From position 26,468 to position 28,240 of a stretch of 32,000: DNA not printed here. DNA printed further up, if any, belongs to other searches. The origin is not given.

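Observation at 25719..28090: AT-rich two-gene operon in the satellite cargo slot: nuclease-like 490-aa protein coupled to a 300-aa all-alpha partner, a candidate uncharacterised anti-phage system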

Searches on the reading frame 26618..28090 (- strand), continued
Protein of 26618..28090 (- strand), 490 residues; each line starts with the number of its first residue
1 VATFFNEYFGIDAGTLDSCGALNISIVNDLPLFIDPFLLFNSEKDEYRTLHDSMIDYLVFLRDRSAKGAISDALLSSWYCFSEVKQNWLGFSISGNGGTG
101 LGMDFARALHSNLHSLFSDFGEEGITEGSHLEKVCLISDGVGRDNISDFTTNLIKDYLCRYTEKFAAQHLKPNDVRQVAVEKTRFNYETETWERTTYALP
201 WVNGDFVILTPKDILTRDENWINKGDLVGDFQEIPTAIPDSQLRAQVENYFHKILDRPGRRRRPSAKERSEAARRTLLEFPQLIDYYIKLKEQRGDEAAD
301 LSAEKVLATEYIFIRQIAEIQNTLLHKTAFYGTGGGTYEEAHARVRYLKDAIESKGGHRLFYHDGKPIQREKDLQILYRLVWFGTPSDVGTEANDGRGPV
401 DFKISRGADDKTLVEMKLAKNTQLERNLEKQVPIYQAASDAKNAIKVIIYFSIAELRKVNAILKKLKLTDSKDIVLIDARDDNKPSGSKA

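Call 76: get_annotated_region(hit=H3, flank=6000)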
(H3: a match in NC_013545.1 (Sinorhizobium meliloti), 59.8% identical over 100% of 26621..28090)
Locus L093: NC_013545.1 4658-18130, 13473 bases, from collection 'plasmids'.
description: Sinorhizobium meliloti plasmid pSmeSM11a, complete sequence
organism: Sinorhizobium meliloti (NCBI taxid 382)
taxonomy: Bacteria; Pseudomonadota; Alphaproteobacteria; Hyphomicrobiales; Rhizobiaceae; Sinorhizobium; Sinorhizobium meliloti
host: -; source: isolated from an indigenous Sinorhizobium meliloti strain nodulating alfalfa; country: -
typing (MOB-suite, as given by PLSDB): conjugative; replicon rep_cluster_546; relaxase MOBQ; mating-pair formation MPF_T
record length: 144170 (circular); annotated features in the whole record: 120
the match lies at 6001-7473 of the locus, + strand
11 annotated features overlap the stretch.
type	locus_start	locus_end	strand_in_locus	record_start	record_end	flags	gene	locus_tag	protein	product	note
CDS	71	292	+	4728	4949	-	-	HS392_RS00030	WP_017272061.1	hypothetical protein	-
CDS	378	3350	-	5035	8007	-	-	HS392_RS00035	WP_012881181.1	Tn3 family transposase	-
CDS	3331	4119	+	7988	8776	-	-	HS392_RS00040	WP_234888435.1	recombinase family protein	GO:0006310 - DNA recombination [Evidence IEA]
CDS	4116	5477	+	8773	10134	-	-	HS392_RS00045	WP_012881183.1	hypothetical protein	-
CDS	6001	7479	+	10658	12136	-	-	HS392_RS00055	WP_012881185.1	hypothetical protein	-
CDS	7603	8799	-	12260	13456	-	-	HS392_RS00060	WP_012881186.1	IS256-like element ISRm5 family transposase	GO:0006313 - DNA transposition [Evidence IEA]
CDS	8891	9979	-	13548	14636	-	-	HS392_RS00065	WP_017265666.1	ATP-binding cassette domain-containing protein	-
CDS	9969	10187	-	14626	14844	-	-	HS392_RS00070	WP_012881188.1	TauC protein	-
CDS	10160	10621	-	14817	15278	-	-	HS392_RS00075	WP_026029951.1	hypothetical protein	-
CDS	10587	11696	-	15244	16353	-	-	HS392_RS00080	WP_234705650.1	ABC transporter substrate-binding protein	-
CDS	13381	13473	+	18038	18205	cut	-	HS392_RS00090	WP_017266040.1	antitoxin VbhA family protein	-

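Call 77: get_annotated_region(hit=H2, flank=6000)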
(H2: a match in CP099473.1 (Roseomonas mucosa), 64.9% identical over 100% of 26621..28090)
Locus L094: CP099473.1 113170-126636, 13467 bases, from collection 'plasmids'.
description: Roseomonas mucosa strain TT14 plasmid pTT14-2, complete sequence
organism: Roseomonas mucosa (NCBI taxid 207340)
taxonomy: Bacteria; Pseudomonadota; Alphaproteobacteria; Rhodospirillales; Acetobacteraceae; Roseomonas; Roseomonas mucosa
host: -; source: Human skin,single cell; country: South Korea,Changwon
typing (MOB-suite, as given by PLSDB): non-mobilizable
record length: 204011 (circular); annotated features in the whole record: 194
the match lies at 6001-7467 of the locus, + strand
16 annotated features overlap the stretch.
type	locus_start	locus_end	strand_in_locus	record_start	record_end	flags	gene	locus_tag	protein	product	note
CDS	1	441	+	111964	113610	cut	-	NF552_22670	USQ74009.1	hypothetical protein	-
CDS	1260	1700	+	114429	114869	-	-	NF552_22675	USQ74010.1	hypothetical protein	-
CDS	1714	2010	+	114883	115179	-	-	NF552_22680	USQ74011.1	hypothetical protein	-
CDS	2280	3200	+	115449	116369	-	-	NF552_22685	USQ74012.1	hypothetical protein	-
CDS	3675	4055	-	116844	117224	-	-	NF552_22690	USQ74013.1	hypothetical protein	-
CDS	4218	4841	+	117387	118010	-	-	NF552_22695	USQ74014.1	hypothetical protein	-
CDS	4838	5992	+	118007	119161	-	-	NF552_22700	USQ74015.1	XRE family transcriptional regulator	-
CDS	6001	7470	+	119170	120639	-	-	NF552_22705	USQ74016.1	hypothetical protein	-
CDS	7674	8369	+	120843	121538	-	-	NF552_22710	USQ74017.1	hypothetical protein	-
CDS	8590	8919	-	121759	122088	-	-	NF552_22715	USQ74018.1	hypothetical protein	-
CDS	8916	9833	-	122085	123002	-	-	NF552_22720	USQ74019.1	hypothetical protein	-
CDS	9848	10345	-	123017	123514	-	-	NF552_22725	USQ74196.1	hypothetical protein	-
CDS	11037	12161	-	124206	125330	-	-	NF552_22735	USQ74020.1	type IV secretion system DNA-binding domain-containing protein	-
CDS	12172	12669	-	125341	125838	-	-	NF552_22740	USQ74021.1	hypothetical protein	-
CDS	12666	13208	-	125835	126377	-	-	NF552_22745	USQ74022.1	hypothetical protein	-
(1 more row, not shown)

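Call 86: find_encoding_contigs(protein=window:26618-28090:-, flank=10000, max_places=5)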
Protein window:26618-28090:- (490 aa): 17 contigs read that carry it; 5 places shown.
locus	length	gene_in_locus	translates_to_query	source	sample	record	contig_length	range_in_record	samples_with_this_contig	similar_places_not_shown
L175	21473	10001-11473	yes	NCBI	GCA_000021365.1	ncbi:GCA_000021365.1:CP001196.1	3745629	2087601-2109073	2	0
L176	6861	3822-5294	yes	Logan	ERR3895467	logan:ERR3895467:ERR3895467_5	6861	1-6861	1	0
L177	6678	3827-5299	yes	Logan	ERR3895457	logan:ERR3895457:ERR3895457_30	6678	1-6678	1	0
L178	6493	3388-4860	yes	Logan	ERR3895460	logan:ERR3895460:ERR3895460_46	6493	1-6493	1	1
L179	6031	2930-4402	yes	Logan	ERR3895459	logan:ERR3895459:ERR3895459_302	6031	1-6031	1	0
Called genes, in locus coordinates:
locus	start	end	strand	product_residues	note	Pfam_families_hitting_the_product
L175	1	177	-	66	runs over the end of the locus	-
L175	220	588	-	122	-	-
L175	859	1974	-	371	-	PF05065:Phage_capsid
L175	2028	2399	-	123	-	-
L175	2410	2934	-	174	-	-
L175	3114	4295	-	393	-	-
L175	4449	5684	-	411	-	PF13481:AAA_25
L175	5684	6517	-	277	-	PF23639:DUF7146, PF13362:Toprim_3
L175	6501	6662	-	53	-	-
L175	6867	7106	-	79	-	PF05930:Phage_AlpA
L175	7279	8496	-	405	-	PF13356:Arm-DNA-bind_3, PF22022:Phage_int_M, PF00589:Phage_integrase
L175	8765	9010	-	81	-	-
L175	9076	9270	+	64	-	-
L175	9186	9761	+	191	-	-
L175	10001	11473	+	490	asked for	PF28123:DUF8370, PF28130:DUF8371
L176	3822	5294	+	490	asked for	PF28123:DUF8370, PF28130:DUF8371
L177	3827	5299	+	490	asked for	PF28123:DUF8370, PF28130:DUF8371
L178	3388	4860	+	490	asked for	PF28123:DUF8370, PF28130:DUF8371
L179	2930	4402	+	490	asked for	PF28123:DUF8370, PF28130:DUF8371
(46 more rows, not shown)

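Call 88: find_homologous_proteins(query=P0281)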
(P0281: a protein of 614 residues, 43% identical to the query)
Query P0281 (614 aa): 2815 proteins with E <= 0.001 among 8000 candidates; the best 120 are listed.
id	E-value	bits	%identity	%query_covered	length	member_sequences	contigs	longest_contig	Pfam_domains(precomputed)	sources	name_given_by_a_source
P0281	0.0e+0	1400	100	100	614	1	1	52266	PF01582.26,PF28123.1,PF13676.12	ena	-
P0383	1.7e-173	596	47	100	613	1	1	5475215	PF28123.1,PF13676.12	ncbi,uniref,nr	ncbi:toll/interleukin-1 receptor domain-containing protein [Alienimonas californiensis]|uniref:TIR d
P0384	3.0e-107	378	42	67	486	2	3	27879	PF28130.1,PF28123.1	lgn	-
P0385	4.1e-107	377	42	72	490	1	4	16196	PF28130.1,PF28123.1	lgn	-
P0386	8.5e-107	376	42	67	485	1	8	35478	PF28130.1,PF28123.1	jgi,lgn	-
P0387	8.5e-107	376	41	67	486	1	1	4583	PF28130.1,PF28123.1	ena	-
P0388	1.2e-106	376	41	70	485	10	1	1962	PF28130.1,PF28123.1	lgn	-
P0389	1.5e-106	375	42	76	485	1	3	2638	PF28130.1,PF28123.1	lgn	-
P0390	1.5e-106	375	41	70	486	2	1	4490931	PF28130.1,PF28123.1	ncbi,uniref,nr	ncbi:hypothetical protein HNO52_03160 [Billgrantia diversa]|uniref:hypothetical protein n=1 Tax=Halo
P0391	6.8e-106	373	41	70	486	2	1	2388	PF28130.1,PF28123.1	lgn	-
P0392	7.7e-106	373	41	67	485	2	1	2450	PF28130.1,PF28123.1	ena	-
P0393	8.4e-106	373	41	70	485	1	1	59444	PF28130.1,PF28123.1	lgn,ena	-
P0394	1.5e-105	372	41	70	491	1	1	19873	PF28130.1,PF28123.1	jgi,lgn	jgi:hypothetical protein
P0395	2.9e-105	371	43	68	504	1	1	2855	PF28130.1,PF28123.1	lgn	-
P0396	1.4e-104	369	43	67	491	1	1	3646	PF28130.1,PF28123.1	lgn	-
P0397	1.5e-104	369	45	67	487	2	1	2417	PF28130.1,PF28123.1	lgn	-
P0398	2.0e-104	368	40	68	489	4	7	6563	PF28130.1,PF28123.1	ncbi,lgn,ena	-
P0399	2.6e-104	368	41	68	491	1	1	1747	PF28130.1,PF28123.1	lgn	-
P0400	3.4e-104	367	39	76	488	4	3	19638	PF28130.1,PF28123.1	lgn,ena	-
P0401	4.5e-104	367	38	76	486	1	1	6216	PF28130.1,PF28123.1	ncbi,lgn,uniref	ncbi:hypothetical protein MNBD_GAMMA13-1652 [hydrothermal vent metagenome]|uniref:Coiled-coil protei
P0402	1.2e-103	366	42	67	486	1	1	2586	PF28130.1,PF28123.1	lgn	-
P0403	1.8e-103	365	42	67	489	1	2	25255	PF28130.1,PF28123.1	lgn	-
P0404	2.0e-103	365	40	70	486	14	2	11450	PF28130.1,PF28123.1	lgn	-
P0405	2.2e-103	365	40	72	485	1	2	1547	PF28130.1,PF28123.1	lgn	-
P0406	2.2e-103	365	42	70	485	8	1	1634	PF28130.1,PF28123.1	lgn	-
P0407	2.4e-103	365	41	67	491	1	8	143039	PF28130.1,PF28123.1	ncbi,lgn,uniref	ncbi:hypothetical protein [Comamonas odontotermitis]|uniref:hypothetical protein n=1 Tax=Comamonas o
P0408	2.5e-103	365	44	67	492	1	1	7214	PF28130.1,PF28123.1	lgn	-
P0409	3.0e-103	364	40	70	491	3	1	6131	PF28130.1,PF28123.1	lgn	-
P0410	3.0e-103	364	40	67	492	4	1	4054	PF28130.1,PF28123.1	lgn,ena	-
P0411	3.3e-103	364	37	76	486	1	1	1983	PF28130.1,PF28123.1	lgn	-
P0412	3.4e-103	364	42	67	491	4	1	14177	PF28130.1,PF28123.1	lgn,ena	-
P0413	3.7e-103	364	37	76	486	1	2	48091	PF28130.1,PF28123.1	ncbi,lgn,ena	-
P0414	4.0e-103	364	39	76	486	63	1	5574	PF28130.1,PF28123.1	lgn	-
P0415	4.8e-103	364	40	72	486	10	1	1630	PF28130.1,PF28123.1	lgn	-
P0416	5.1e-103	364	41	70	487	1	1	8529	PF28130.1,PF28123.1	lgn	-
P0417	7.3e-103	363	40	69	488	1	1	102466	PF28130.1,PF28123.1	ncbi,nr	ncbi:MAG: hypothetical protein DSM106950_10585 [Stigonema ocellatum SAG 48.90 = DSM 106950]|nr:hypot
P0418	8.6e-103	363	39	70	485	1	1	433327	PF28130.1,PF28123.1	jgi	jgi:hypothetical protein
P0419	8.7e-103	363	43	67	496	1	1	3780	PF28130.1,PF28123.1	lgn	-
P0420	9.9e-103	363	40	76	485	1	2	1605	PF28130.1,PF28123.1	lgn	-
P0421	1.0e-102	363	41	68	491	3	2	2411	PF28130.1,PF28123.1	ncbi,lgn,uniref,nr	ncbi:hypothetical protein GPA19_24725 [Azoarcus indigens]|uniref:Uncharacterized protein n=1 Tax=Azo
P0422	1.1e-102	363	41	69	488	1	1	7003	PF28130.1,PF28123.1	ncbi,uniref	ncbi:hypothetical protein [Tolypothrix sp. VBCCA 56010]|uniref:hypothetical protein n=1 Tax=Tolypoth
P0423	1.3e-102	362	42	67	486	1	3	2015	PF28130.1,PF28123.1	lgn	-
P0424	1.3e-102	362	40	71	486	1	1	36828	PF28130.1,PF28123.1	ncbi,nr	ncbi:MAG: hypothetical protein KDI79_08475 [Anaerolineae bacterium]|nr:hypothetical protein [Anaerol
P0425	1.3e-102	362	40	68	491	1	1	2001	PF28130.1,PF28123.1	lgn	-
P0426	1.6e-102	362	39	76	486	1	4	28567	PF28130.1,PF28123.1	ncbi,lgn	ncbi:hypothetical protein D9M68_292790 [compost metagenome]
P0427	2.0e-102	362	43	67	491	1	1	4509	PF28130.1,PF28123.1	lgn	-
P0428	2.2e-102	362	38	76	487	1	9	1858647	PF28130.1,PF28123.1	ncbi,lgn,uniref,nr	ncbi:hypothetical protein [Pseudoalteromonas maricaloris]|uniref:hypothetical protein n=1 Tax=Pseudo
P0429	2.4e-102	361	40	76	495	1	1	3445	PF28130.1,PF28123.1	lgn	-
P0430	3.8e-102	361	42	67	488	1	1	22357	PF28130.1,PF28123.1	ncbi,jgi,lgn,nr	ncbi:MAG: hypothetical protein MUD14_08515 [Hydrococcus sp. Prado102]|jgi:hypothetical protein|nr:hy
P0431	4.1e-102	361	41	69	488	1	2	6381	PF28130.1,PF28123.1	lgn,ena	-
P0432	4.2e-102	361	39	73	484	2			PF28130.1,PF28123.1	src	-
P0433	4.3e-102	361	40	67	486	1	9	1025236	PF28130.1,PF28123.1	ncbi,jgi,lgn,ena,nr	ncbi:MAG: hypothetical protein H6936_11185 [Burkholderiales bacterium]|nr:hypothetical protein [Burk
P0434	4.5e-102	361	38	76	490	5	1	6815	PF28130.1,PF28123.1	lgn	-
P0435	4.6e-102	360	41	69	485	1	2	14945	PF28130.1,PF28123.1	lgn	-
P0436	4.8e-102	360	40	68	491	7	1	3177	PF28130.1,PF28123.1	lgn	-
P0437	5.3e-102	360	40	68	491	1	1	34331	PF28130.1,PF28123.1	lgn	-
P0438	5.6e-102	360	42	69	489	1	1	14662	PF28130.1,PF28123.1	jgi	jgi:hypothetical protein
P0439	6.1e-102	360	37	76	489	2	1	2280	PF28130.1,PF28123.1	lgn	-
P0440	7.5e-102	360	41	67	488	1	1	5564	PF28130.1,PF28123.1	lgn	-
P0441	8.5e-102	360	43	67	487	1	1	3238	PF28130.1,PF28123.1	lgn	-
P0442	8.9e-102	360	41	69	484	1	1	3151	PF28130.1,PF28123.1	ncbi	ncbi:MAG: hypothetical protein ABI876_08600 [Bacteroidota bacterium]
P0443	8.9e-102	360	42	69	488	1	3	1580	PF28130.1,PF28123.1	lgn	-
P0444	1.1e-101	359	39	70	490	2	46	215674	PF28130.1,PF28123.1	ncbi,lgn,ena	-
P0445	1.3e-101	359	41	75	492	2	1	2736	PF28130.1,PF28123.1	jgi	-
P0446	1.3e-101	359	39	76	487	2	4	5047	PF28130.1,PF28123.1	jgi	jgi:hypothetical protein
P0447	1.4e-101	359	43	68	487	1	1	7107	PF28130.1,PF28123.1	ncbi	-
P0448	1.6e-101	359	41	67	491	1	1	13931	PF28130.1,PF28123.1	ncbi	-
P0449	1.9e-101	358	43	67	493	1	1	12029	PF28130.1,PF28123.1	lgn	-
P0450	1.9e-101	358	41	70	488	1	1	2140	PF28130.1,PF28123.1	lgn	-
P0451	2.2e-101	358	40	67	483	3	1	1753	PF28130.1,PF28123.1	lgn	-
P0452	2.3e-101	358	42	67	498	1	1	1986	PF28130.1,PF28123.1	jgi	jgi:hypothetical protein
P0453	2.9e-101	358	41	70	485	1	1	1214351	PF28130.1,PF28123.1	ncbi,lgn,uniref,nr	ncbi:hypothetical protein [Thermomonas sp.]|uniref:hypothetical protein n=1 Tax=Thermomonas sp. TaxI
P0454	3.2e-101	358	37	76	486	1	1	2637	PF28130.1,PF28123.1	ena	-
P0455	3.3e-101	358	38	73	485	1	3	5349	PF28130.1,PF28123.1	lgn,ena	-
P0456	3.4e-101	358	43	65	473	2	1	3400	PF28130.1,PF28123.1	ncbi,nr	ncbi:MAG: hypothetical protein LAO05_18570, partial [Acidobacteriia bacterium]|nr:hypothetical prote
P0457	3.5e-101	358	38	70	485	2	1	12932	PF28130.1,PF28123.1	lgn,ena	-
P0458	3.6e-101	358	41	67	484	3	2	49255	PF28130.1,PF28123.1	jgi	jgi:hypothetical protein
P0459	4.0e-101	357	41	68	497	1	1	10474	PF28130.1,PF28123.1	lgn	-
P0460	4.1e-101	357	40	71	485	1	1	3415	PF28130.1,PF28123.1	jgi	-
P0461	4.6e-101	357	38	73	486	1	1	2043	PF28130.1,PF28123.1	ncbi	-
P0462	4.6e-101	357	43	67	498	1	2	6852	PF28130.1,PF28123.1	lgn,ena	-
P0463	5.0e-101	357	40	68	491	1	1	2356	PF28130.1,PF28123.1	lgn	-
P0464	5.5e-101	357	42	67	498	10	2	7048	PF28130.1,PF28123.1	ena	-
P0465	5.6e-101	357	42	67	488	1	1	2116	PF28130.1,PF28123.1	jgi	jgi:hypothetical protein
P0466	5.9e-101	357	37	76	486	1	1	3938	PF28130.1,PF28123.1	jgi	-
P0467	6.1e-101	357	41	68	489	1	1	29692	PF28130.1,PF28123.1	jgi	jgi:hypothetical protein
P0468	6.8e-101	357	41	69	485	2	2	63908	PF28130.1,PF28123.1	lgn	-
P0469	7.2e-101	357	41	70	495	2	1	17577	PF28130.1,PF18742.8,PF28123.1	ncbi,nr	ncbi:MAG: hypothetical protein A2Y81_06265 [Nitrospirae bacterium RBG_13_43_8]|nr:MAG: hypothetical 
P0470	7.9e-101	356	38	76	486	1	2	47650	PF28130.1,PF28123.1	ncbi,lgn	ncbi:MAG: hypothetical protein V4732_10445 [Pseudomonadota bacterium]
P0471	8.4e-101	356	38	76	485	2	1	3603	PF28130.1,PF28123.1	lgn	-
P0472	8.5e-101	356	39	72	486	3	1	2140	PF28130.1,PF28123.1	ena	-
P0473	8.6e-101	356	38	76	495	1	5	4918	PF28130.1,PF28123.1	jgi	-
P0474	1.0e-100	356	39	70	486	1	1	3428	PF28130.1,PF28123.1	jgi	jgi:hypothetical protein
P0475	1.0e-100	356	40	67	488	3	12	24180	PF28130.1,PF28123.1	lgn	-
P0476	1.1e-100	356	39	76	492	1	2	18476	PF28130.1,PF28123.1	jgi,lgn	-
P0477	1.3e-100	356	41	67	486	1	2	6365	PF28130.1,PF28123.1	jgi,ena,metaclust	metaclust:\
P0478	1.4e-100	356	38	69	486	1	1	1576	PF28130.1,PF28123.1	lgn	-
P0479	1.7e-100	355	41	67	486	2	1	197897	PF28130.1,PF28123.1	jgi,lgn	jgi:hypothetical protein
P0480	1.8e-100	355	40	70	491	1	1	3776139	PF28130.1,PF28123.1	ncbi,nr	ncbi:MAG: hypothetical protein M9924_17115 [Rhizobiaceae bacterium]|nr:hypothetical protein [Rhizobi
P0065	1.8e-100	355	39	71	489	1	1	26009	PF28130.1,PF28123.1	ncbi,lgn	-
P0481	1.9e-100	355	41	70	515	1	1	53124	PF28130.1,PF28123.1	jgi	jgi:hypothetical protein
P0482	2.1e-100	355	38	70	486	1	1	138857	PF28130.1,PF28123.1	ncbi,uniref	ncbi:hypothetical protein [Xanthomonas sacchari]|uniref:hypothetical protein n=1 Tax=Xanthomonas sac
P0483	2.3e-100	355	38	70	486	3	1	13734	PF28130.1,PF28123.1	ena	-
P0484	2.8e-100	355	40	70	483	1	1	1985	PF28130.1,PF28123.1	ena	-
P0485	2.9e-100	355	41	69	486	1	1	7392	PF28130.1,PF28123.1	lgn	-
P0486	2.9e-100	355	39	67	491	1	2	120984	PF28130.1,PF28123.1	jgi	jgi:hypothetical protein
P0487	3.0e-100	354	40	70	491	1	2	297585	PF28130.1,PF28123.1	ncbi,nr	ncbi:MAG: hypothetical protein KIT76_01015 [Pseudolabrys sp.]|nr:hypothetical protein [Pseudolabrys 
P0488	3.4e-100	354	42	69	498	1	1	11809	PF28130.1,PF28123.1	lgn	-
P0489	3.9e-100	354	38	70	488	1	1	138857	PF28130.1,PF28123.1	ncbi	-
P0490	4.3e-100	354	40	70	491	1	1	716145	PF28130.1,PF28123.1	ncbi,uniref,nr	ncbi:hypothetical protein [Shumkonia mesophila]|uniref:hypothetical protein n=1 Tax=Shumkonia mesoph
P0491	4.9e-100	354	42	67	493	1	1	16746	PF28130.1,PF28123.1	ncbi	-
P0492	5.0e-100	354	40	70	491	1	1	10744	PF28130.1,PF28123.1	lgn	-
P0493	5.9e-100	354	41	69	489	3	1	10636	PF28130.1,PF28123.1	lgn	-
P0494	6.0e-100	353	41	69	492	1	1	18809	PF28130.1,PF28123.1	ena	-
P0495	6.2e-100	353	40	70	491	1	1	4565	PF28130.1,PF28123.1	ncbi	-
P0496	6.3e-100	353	42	67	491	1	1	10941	PF28130.1,PF28123.1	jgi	jgi:hypothetical protein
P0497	6.4e-100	353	42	67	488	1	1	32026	PF28130.1,PF28123.1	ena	-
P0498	7.1e-100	353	40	67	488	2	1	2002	PF28130.1,PF28123.1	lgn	-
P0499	7.6e-100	353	37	76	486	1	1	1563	PF28130.1,PF28123.1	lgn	-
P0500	7.7e-100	353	42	68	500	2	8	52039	PF28130.1,PF28123.1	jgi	jgi:hypothetical protein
